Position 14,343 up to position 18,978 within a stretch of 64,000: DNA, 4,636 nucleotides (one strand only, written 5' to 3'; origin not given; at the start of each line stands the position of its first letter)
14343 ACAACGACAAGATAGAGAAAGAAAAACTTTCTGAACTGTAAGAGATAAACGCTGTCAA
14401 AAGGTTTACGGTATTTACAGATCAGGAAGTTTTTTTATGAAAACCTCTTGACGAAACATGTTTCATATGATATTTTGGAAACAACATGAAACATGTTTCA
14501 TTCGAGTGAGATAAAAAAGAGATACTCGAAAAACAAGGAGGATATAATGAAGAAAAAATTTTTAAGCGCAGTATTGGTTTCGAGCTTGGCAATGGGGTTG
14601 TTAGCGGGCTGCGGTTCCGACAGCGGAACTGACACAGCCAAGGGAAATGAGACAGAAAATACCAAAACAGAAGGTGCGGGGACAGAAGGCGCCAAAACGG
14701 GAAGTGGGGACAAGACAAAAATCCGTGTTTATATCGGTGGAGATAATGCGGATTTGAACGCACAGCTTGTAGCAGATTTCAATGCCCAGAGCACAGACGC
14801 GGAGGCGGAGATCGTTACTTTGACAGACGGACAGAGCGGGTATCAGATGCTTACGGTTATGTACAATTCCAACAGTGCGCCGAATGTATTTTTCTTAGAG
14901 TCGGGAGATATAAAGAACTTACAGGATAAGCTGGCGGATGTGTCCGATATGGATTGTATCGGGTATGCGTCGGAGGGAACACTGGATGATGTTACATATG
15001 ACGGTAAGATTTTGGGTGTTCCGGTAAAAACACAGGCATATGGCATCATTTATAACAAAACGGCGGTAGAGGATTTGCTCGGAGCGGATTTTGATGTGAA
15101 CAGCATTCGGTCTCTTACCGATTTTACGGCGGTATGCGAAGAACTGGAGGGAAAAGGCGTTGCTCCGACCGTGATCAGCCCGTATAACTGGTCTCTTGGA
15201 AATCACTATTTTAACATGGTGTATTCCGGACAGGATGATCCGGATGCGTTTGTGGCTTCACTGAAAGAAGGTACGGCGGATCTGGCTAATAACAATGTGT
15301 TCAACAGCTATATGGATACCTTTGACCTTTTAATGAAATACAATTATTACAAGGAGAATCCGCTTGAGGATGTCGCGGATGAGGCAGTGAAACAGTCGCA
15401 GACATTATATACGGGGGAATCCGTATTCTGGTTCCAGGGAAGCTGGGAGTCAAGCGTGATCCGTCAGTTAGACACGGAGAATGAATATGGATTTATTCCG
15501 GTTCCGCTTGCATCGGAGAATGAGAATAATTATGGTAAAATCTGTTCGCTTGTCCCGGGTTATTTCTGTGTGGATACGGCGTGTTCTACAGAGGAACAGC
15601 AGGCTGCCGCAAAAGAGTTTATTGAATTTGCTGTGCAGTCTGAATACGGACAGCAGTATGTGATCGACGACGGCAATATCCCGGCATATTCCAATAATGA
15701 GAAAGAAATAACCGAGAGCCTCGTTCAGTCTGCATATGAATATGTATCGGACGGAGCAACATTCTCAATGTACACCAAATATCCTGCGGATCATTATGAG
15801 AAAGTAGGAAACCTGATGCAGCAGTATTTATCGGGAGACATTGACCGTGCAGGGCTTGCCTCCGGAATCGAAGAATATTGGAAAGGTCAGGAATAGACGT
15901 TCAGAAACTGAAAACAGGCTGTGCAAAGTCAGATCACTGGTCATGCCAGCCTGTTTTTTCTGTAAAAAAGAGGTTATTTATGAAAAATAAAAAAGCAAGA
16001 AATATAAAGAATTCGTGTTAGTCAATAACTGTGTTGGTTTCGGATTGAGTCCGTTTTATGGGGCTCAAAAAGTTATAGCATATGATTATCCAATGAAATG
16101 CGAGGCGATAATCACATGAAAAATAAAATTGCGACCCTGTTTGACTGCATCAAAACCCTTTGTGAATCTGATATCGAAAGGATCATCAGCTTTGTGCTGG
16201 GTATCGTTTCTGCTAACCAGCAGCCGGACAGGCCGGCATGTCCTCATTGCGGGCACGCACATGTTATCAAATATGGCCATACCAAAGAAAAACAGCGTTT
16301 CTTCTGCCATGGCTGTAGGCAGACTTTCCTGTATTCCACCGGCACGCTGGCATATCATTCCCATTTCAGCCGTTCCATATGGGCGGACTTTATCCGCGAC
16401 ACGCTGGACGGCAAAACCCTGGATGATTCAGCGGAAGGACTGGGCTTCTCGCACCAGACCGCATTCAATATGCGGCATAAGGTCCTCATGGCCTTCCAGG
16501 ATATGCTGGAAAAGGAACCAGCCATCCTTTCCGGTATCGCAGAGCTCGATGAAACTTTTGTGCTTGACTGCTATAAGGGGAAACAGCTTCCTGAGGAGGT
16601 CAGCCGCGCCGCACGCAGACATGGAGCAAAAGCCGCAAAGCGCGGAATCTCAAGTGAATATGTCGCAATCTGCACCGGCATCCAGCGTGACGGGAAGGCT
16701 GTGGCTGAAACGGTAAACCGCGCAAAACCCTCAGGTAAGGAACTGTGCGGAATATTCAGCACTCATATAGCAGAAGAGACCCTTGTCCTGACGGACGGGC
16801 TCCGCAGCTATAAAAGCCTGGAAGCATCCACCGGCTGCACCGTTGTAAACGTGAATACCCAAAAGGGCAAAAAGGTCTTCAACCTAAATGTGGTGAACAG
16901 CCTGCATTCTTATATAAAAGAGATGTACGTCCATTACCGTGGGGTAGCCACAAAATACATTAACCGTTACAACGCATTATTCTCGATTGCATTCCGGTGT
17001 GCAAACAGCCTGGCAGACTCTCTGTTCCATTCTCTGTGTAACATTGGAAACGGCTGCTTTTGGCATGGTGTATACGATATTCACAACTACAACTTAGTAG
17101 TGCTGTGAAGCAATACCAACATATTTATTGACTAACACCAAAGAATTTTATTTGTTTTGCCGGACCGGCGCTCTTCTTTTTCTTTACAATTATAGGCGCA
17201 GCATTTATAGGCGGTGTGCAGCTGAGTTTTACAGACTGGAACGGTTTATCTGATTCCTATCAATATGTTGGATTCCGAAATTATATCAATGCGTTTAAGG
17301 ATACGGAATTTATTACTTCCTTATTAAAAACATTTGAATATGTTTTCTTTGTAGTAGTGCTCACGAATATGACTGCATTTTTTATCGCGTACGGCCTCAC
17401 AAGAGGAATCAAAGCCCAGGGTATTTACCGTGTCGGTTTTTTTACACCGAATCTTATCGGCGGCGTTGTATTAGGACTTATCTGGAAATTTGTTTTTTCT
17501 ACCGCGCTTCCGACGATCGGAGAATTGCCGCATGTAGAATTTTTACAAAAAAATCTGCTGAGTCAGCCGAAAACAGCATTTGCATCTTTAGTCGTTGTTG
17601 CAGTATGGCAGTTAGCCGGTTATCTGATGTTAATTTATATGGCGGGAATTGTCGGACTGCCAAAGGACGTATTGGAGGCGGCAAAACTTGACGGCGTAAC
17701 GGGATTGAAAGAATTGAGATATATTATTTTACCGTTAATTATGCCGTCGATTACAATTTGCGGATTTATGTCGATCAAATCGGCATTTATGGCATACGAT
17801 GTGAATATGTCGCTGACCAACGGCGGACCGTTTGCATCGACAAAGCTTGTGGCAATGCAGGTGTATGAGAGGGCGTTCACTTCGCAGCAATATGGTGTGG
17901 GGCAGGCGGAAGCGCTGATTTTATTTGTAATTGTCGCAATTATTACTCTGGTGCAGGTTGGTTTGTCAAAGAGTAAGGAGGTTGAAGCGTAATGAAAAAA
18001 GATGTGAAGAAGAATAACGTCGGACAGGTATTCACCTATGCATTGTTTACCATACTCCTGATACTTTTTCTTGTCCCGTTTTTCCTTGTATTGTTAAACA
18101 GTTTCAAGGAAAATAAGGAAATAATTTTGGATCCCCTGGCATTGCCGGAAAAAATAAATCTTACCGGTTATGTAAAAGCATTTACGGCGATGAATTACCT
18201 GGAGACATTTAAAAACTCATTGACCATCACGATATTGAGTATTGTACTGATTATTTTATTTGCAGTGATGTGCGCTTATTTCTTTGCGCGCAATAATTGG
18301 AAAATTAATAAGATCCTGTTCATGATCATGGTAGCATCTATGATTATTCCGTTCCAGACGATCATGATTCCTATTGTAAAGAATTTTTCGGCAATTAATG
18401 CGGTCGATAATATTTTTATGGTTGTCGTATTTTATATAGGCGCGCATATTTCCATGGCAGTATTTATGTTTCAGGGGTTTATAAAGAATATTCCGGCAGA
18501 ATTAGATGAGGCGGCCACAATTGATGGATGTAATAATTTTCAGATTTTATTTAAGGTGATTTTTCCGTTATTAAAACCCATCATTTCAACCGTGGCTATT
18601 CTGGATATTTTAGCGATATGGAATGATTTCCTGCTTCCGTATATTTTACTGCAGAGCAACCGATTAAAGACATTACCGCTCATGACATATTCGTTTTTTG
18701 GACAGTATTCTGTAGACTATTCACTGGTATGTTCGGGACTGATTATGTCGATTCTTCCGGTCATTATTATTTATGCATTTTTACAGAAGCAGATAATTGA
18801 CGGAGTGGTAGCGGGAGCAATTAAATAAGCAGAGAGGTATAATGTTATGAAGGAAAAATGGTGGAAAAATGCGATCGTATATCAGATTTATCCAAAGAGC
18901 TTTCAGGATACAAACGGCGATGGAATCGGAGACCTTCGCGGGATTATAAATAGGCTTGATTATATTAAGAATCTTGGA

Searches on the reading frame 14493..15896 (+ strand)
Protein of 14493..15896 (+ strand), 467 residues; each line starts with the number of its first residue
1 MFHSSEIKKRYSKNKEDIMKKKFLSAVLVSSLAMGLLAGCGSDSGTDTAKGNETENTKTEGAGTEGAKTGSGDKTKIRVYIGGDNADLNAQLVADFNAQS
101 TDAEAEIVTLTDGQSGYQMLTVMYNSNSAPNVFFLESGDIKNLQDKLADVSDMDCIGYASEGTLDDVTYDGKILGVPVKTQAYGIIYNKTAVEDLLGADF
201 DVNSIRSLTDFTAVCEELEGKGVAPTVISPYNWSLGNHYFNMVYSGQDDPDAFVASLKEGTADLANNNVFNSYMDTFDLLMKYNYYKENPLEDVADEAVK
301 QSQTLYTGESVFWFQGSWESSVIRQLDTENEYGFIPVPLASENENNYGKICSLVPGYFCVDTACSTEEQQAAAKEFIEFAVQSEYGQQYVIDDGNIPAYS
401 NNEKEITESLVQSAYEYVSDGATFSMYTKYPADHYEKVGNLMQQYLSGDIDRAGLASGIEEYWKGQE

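Call 56: search_protein_families(library=pfam, proteins=[window:14493-15896:+], max_evalue=0.0001)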
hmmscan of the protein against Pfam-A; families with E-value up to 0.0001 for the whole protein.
window:14493-15896:+ (467 aa): 2 families
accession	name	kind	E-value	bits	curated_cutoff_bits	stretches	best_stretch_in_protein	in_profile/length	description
PF13416.11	SBP_bac_8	-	2.2e-20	74.1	27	1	91-398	1-261/279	Bacterial extracellular solute-binding protein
PF01547.30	SBP_bac_1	-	1.4e-18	68.4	26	1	91-385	12-305/307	Bacterial extracellular solute-binding protein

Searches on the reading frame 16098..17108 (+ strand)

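Call 95: search_protein_families(library=pfam, proteins=[window:16098-17108:+], max_evalue=0.0001)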
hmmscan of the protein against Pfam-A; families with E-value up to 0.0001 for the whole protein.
window:16098-17108:+ (336 aa): 1 family
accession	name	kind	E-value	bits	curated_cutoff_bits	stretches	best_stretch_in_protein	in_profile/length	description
PF12762.13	DDE_Tnp_IS1595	-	1.1e-10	42.1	27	1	144-293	2-146/153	ISXO2-like transposase domain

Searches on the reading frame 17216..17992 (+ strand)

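Call 95: search_protein_families(library=pfam, proteins=[window:17216-17992:+], max_evalue=0.0001)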
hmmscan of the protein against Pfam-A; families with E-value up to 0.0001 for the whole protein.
window:17216-17992:+ (258 aa): 1 family
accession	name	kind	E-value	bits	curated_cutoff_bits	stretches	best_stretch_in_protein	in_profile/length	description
PF00528.27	BPD_transp_1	-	8.8e-15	55.3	26.4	1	55-251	6-179/184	Binding-protein-dependent transport system inner membrane component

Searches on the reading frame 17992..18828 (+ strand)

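Call 95: search_protein_families(library=pfam, proteins=[window:17992-18828:+], max_evalue=0.0001)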
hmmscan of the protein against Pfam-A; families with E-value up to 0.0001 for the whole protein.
window:17992-18828:+ (278 aa): 1 family
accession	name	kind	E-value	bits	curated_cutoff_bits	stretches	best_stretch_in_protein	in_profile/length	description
PF00528.27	BPD_transp_1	-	2.2e-20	73.6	26.4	1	88-263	2-174/184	Binding-protein-dependent transport system inner membrane component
